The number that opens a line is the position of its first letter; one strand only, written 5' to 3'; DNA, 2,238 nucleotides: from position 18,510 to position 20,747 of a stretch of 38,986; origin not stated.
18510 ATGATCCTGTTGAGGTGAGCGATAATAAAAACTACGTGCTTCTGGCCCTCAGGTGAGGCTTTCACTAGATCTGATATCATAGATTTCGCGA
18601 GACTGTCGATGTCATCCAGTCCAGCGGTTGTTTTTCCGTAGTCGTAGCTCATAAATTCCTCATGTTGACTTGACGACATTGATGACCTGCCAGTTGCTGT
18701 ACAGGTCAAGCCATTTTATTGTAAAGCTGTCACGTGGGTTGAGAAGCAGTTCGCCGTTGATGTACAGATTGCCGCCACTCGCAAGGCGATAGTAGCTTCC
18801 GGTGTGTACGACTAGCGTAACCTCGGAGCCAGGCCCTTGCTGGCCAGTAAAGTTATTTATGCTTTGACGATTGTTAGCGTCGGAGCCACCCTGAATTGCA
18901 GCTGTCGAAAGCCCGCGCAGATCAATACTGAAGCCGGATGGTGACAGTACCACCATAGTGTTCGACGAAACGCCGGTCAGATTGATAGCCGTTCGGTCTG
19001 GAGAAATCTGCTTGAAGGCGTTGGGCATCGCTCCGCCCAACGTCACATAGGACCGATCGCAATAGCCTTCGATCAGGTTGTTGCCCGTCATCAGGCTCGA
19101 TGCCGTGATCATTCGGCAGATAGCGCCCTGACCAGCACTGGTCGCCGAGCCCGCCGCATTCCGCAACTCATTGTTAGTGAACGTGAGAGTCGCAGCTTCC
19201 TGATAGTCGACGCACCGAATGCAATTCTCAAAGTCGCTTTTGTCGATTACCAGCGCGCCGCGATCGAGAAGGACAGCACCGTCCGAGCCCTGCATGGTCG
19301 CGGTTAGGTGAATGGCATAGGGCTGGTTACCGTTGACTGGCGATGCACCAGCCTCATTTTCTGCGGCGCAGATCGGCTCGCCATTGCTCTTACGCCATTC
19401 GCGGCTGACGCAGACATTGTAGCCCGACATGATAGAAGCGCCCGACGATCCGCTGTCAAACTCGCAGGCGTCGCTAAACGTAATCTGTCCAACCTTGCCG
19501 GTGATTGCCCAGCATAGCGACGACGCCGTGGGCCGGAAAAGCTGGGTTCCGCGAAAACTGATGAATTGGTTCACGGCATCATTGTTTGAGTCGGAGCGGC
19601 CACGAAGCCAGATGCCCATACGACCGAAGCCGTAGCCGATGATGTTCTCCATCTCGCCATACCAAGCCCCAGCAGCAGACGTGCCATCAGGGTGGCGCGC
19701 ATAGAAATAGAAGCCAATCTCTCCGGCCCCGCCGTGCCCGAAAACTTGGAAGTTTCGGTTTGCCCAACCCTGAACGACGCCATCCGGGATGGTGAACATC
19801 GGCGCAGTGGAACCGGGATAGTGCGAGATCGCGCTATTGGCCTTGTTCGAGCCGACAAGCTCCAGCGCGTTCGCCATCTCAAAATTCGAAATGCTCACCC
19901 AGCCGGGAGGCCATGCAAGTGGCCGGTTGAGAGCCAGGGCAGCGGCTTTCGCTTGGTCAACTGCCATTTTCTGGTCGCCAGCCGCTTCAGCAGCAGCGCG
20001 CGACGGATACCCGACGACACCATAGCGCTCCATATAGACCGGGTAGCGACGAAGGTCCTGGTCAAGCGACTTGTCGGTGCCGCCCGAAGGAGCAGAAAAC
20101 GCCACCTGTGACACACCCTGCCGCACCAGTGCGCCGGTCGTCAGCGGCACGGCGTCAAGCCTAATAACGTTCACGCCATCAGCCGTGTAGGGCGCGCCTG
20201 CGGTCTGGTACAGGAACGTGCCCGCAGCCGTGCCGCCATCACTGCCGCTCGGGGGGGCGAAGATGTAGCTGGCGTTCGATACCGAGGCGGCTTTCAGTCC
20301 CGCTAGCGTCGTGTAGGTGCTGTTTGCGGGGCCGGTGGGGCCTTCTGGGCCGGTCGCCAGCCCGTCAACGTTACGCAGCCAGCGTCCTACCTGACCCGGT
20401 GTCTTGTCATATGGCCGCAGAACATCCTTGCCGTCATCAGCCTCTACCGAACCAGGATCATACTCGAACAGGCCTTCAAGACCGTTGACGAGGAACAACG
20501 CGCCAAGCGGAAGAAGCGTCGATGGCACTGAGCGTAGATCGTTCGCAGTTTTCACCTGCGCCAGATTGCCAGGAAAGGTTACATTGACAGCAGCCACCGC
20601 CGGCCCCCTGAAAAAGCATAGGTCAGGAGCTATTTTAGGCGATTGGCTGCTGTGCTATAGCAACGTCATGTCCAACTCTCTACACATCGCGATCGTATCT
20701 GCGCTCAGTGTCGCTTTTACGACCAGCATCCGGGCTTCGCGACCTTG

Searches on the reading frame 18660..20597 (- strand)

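Call 43: search_protein_families(library=pfam, max_evalue=0.01, proteins=[window:18660-20597:-])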
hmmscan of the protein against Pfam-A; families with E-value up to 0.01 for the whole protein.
window:18660-20597:- (645 aa): 1 family
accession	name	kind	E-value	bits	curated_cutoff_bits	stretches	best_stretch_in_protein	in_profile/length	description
PF14267.11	DUF4357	-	0.0045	17.3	38.4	1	370-407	15-52/54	Domain of unknown function (DUF4357)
